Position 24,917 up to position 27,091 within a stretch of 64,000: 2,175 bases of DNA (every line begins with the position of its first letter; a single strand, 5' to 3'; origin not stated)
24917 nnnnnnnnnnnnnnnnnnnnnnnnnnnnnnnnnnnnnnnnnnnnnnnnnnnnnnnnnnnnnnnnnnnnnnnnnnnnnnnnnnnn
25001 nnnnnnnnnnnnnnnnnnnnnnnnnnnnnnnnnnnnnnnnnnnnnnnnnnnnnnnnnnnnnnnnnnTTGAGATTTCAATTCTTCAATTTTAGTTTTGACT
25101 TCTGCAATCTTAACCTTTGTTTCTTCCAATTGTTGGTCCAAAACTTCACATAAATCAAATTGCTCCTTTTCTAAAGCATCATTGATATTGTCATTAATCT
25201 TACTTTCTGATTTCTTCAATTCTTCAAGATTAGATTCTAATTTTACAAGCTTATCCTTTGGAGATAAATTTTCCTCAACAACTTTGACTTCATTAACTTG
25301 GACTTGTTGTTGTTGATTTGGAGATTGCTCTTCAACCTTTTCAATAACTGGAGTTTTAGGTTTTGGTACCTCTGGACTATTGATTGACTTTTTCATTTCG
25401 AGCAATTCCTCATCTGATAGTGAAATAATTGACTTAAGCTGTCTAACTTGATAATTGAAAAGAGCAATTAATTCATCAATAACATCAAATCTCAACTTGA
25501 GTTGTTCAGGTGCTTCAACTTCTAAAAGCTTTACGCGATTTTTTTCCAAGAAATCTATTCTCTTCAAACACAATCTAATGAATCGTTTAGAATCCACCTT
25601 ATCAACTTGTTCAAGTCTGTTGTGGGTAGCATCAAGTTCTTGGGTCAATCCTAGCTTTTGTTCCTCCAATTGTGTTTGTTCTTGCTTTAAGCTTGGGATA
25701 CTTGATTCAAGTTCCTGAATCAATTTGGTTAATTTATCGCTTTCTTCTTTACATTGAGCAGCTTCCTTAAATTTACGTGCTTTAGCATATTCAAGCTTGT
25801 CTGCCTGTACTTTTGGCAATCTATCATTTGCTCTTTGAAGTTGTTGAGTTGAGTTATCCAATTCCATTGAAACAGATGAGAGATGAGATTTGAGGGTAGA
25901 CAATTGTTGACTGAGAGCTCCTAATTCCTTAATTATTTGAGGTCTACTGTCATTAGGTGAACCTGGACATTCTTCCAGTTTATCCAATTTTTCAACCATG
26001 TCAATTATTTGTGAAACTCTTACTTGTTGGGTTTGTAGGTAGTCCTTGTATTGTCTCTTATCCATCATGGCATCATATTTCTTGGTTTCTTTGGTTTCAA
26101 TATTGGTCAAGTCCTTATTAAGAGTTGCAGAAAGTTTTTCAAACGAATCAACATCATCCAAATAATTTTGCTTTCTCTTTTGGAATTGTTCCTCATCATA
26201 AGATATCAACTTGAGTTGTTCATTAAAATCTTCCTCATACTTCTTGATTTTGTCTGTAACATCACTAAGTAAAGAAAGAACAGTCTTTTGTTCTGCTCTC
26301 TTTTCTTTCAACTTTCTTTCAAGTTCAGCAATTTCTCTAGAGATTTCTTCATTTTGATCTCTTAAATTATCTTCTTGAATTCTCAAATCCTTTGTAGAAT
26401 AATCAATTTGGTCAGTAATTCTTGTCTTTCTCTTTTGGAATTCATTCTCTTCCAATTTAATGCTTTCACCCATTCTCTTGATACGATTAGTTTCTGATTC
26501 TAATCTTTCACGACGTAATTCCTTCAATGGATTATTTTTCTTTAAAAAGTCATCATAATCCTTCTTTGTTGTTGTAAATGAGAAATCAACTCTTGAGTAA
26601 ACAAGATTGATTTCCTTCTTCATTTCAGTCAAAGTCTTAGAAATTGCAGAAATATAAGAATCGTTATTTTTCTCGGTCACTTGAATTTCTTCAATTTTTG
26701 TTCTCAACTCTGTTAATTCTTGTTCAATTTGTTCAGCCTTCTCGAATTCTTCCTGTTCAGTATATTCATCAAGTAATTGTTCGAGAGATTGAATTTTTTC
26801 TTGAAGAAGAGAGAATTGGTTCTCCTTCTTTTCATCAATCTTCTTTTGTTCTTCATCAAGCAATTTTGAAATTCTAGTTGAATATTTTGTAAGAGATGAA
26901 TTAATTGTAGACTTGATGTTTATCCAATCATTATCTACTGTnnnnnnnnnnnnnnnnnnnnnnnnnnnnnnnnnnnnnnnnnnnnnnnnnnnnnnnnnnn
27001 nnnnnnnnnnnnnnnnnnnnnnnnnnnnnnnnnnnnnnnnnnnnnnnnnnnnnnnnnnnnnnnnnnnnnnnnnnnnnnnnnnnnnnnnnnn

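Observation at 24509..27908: Long coiled-coil scaffold with iterated acidic SSFDF(I/L) short linear motifs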

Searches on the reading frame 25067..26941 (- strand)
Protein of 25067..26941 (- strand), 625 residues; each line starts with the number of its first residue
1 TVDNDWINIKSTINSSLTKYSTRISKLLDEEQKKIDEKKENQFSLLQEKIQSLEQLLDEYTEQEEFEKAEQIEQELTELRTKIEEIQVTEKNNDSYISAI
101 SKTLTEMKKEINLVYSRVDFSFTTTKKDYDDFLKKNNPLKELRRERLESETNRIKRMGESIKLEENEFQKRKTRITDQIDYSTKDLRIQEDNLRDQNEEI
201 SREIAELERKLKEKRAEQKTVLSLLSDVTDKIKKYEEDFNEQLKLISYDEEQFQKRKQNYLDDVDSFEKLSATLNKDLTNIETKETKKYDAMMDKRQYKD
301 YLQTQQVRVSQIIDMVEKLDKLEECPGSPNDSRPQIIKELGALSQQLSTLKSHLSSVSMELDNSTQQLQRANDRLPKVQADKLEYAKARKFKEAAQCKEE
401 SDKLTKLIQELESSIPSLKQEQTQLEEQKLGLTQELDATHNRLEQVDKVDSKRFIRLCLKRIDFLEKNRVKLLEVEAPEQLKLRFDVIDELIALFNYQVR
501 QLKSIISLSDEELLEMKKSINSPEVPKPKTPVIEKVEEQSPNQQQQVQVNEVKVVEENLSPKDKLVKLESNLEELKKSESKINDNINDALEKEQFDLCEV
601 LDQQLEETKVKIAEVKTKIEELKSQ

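Call 25: search_protein_representatives(alignment_id=A2)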
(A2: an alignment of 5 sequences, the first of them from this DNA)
Query: 5 sequences, 618 profile positions. Proteins with E-value up to 0.001 (for the whole library): 68; up to 1e-10: 10; up to 1e-30: 3. The best 68 are listed.
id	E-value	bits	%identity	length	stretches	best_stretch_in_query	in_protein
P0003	0.0e+00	1031.4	-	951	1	1-618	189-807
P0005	1.8e-45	172.1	-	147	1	386-519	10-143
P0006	1.1e-31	126.5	-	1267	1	5-616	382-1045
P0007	4.6e-20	88.2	-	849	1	20-608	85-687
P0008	7.1e-20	87.6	-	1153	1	12-614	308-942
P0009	1.2e-12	63.7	-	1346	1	4-609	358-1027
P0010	3.1e-12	62.4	-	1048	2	45-604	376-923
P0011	1.5e-11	60.1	-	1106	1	5-613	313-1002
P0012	1.9e-11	59.7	-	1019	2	36-616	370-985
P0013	3.3e-11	59.0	-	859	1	36-605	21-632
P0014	9.3e-10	54.2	-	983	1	52-603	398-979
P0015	1.8e-09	53.2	-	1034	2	48-437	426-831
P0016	3.4e-09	52.3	-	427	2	21-220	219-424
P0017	4.0e-09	52.1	-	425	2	155-321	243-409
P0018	6.9e-09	51.3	-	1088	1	4-611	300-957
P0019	1.1e-08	50.6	-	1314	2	18-606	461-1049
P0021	1.5e-08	50.2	-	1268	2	41-460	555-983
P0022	1.6e-08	50.1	-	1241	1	4-616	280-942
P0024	3.6e-08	48.9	-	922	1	45-260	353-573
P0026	5.2e-08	48.4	-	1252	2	145-611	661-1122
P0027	6.8e-08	48.0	-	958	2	61-440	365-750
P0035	1.0e-06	44.2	-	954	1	39-605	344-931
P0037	3.0e-06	42.6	-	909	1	38-605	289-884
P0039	6.0e-06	41.6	-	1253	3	47-444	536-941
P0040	8.9e-06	41.0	-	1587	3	16-448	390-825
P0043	1.5e-05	40.3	-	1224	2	15-448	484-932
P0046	2.8e-05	39.4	-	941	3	361-440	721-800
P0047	3.1e-05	39.2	-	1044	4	48-247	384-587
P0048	3.8e-05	39.0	-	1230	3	13-506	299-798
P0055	2.1e-04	36.5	-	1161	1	27-616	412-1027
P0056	2.1e-04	36.5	-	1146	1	27-612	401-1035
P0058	3.4e-04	35.8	-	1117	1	50-608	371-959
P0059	3.5e-04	35.8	-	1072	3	144-242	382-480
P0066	6.7e-04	34.8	-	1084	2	42-609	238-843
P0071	7.9e-04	34.6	-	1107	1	58-610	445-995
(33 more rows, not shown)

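Call 26: search_solved_structures(query=A2, max_evalue=10)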
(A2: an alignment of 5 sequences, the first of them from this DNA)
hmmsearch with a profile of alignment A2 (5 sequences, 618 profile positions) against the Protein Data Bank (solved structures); distinct sequences matched with E-value up to 10: 5.
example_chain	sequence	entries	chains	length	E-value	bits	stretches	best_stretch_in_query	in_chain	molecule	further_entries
9y6s_7G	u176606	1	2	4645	0.00037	22.4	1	313-446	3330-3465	Dynein heavy chain, putative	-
6x94_A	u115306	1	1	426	0.0087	17.9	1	182-243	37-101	Serine--tRNA ligase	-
1e52_A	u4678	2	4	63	0.011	17.6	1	45-81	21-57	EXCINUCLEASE ABC SUBUNIT | UVRB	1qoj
6ql5_M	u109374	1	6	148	0.013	17.3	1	352-445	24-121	Translation machinery-associated protein 17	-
6ql7_M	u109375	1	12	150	0.013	17.3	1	352-444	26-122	Translation machinery-associated protein 17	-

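Call 44: list_cluster_members(proteins=[P0006, P0007, P0008, P0009, P0010, P0011, P0012, P0014, P0018, P0022])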
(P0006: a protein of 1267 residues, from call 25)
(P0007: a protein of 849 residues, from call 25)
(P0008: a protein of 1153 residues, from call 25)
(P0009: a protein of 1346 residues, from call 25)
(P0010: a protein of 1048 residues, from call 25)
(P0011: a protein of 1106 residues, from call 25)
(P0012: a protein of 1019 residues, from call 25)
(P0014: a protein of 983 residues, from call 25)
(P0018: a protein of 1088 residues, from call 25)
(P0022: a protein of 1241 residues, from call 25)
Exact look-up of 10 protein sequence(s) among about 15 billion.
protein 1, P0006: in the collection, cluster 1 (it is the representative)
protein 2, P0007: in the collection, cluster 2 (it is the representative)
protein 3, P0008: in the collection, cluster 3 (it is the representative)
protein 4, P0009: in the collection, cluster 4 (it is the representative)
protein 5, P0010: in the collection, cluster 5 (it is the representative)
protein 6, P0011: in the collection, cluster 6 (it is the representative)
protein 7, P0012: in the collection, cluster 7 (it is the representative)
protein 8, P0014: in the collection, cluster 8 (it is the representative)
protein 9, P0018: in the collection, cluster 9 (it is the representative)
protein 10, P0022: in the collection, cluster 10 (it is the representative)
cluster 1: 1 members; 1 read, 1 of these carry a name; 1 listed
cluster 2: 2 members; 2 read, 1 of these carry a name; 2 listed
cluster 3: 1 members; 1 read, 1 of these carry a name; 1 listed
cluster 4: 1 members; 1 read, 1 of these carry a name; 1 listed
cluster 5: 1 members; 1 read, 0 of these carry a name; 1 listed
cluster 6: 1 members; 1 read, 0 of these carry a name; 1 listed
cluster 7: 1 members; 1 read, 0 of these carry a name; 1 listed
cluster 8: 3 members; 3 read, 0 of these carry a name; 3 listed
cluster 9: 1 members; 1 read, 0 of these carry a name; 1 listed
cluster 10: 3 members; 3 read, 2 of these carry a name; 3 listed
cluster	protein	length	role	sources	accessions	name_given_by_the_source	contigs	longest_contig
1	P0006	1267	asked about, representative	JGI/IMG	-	hypothetical protein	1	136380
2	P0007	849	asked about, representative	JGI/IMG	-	chromosome segregation ATPase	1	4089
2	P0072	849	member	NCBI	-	-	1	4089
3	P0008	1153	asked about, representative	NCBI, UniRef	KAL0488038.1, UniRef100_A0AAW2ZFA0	hypothetical protein AKO1_015238 [Acrasis kona] | UVR domain-containing protein n=1 Tax=Acrasis kona TaxID=1008807 RepID=A0AAW2ZFA0_9EUKA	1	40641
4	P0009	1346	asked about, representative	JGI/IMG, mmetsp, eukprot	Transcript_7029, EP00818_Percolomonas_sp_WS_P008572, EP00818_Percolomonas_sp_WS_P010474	Transcript_7029/g.26324 ORF Transcript_7029/g.26324 Transcript_7029/m.26324 type:complete ... | CAMPEP_0117442802 /NCGR_PEP_ID=MMETSP0759-20121206/4349_1 /TAXON_ID=63605 ...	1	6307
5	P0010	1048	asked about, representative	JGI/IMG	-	-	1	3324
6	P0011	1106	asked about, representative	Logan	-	-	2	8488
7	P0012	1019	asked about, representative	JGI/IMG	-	-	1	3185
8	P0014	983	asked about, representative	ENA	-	-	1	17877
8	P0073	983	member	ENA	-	-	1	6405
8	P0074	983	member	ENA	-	-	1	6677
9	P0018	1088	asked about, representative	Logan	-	-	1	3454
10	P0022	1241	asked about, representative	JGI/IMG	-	-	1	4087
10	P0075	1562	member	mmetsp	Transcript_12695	Transcript_12695/g.19060 ORF Transcript_12695/g.19060 Transcript_12695/m.19060 ...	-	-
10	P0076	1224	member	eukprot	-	CAMPEP_0117423364 /NCGR_PEP_ID=MMETSP0758-20121206/4002_1 /TAXON_ID=63605 ...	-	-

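Call 62: list_cluster_members(proteins=[P0015, P0024, P0027, P0046, P0047, P0035, P0043, P0026, P0040, P0059])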
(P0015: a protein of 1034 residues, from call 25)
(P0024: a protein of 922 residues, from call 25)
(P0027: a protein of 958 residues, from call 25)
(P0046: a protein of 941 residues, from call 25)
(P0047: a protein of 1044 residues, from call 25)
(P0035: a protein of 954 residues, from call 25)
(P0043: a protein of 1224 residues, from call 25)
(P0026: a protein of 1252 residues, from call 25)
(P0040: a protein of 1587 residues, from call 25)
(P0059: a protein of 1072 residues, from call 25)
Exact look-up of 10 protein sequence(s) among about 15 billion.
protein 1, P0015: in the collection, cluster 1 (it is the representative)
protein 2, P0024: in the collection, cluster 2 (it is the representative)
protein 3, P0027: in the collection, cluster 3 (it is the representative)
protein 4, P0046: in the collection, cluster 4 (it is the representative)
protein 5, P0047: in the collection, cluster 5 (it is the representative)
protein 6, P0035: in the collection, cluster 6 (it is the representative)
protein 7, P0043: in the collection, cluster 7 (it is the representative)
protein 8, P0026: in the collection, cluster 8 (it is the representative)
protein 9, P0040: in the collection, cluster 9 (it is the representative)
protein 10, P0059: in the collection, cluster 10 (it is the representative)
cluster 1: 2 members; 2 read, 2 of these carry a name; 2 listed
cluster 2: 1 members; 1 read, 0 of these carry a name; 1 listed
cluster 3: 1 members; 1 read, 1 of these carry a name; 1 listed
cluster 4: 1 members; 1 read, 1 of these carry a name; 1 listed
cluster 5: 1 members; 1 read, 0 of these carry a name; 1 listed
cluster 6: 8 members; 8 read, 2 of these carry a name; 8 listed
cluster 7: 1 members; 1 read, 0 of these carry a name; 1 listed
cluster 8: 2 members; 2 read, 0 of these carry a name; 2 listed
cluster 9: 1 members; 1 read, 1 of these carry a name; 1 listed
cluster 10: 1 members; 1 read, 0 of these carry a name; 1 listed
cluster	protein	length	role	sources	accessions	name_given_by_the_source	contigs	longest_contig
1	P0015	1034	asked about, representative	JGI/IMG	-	hypothetical protein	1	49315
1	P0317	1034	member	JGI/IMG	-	hypothetical protein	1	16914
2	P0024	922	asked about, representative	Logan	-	-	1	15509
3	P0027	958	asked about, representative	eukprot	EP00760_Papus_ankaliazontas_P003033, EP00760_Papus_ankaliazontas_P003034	PhM_4_TR11388/c1_g1_i1/m.31363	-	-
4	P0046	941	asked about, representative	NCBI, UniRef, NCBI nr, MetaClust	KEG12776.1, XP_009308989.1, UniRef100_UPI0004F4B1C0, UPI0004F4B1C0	hypothetical protein DQ04_01431050 [Trypanosoma grayi] | hypothetical protein n=1 Tax=Trypanosoma grayi TaxID=71804 RepID=UPI0004F4B1C0 | status=active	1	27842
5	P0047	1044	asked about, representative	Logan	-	-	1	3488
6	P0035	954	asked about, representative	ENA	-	-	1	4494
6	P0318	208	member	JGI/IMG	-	hypothetical protein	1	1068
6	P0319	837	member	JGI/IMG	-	hypothetical protein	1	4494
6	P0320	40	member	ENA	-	-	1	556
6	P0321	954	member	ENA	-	-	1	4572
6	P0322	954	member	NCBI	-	-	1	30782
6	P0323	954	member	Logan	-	-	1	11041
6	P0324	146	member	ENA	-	-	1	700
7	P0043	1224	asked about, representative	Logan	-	-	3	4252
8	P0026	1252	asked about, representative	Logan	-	-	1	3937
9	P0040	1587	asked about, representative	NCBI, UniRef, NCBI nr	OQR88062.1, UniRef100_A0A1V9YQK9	hypothetical protein ACHHYP_07638 [Achlya hypogyna] | UVR domain-containing protein n=1 Tax=Achlya hypogyna TaxID=1202772 RepID=A0A1V9YQK9_ACHHY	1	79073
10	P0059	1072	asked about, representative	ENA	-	-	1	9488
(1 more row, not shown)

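Call 87: list_cluster_members(proteins=[P0019, P0048, P0039, P0055, P0056, P0058, P0066, P0071, P0037, P0021])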
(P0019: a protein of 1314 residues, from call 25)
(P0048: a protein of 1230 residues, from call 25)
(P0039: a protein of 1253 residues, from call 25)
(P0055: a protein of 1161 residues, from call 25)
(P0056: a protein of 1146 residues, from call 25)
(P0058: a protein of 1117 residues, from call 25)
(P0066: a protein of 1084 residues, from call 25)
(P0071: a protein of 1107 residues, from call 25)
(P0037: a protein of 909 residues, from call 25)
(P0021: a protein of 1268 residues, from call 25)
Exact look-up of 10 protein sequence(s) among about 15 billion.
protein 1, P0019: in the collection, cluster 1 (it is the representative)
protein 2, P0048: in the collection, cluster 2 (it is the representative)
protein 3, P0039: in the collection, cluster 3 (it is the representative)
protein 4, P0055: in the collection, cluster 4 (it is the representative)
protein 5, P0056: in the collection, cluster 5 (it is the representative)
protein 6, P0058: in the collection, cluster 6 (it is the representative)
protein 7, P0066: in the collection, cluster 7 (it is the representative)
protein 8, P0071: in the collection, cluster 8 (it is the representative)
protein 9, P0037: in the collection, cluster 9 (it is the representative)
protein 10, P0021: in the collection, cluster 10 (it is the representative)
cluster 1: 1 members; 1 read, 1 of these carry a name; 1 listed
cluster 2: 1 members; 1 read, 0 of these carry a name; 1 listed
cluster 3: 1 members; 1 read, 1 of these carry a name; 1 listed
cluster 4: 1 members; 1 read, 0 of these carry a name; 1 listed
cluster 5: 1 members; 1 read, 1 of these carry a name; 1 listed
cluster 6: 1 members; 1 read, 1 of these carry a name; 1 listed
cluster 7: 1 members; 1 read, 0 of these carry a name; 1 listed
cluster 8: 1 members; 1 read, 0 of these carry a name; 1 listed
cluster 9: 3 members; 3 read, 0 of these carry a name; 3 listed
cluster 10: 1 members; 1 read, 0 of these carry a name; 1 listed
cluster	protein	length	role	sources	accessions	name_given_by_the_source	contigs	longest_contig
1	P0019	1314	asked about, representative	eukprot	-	gb/GECG01013973.1/.p1 GENE.gb/GECG01013973.1/~~gb/GECG01013973.1/.p1 ORF type:complete ...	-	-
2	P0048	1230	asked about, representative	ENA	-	-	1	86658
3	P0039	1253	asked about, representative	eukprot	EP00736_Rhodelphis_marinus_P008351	Rmarinus@m.22844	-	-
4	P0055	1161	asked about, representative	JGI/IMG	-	-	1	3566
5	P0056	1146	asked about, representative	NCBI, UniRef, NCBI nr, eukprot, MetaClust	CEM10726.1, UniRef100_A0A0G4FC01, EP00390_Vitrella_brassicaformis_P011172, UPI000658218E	unnamed protein product [Vitrella brassicaformis CCMP3155] | UVR domain-containing protein n=2 Tax=Vitrella brassicaformis TaxID=1169539 ... | CEM10726.1 unnamed protein product [Vitrella brassicaformis CCMP3155]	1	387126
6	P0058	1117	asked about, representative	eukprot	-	scaffold53_cov193-Pinguiococcus_pyrenoidosus.AAC.26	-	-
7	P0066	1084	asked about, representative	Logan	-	-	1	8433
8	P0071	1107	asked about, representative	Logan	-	-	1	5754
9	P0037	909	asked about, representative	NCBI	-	-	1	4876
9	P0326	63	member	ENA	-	-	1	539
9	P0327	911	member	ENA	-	-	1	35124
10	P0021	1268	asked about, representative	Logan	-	-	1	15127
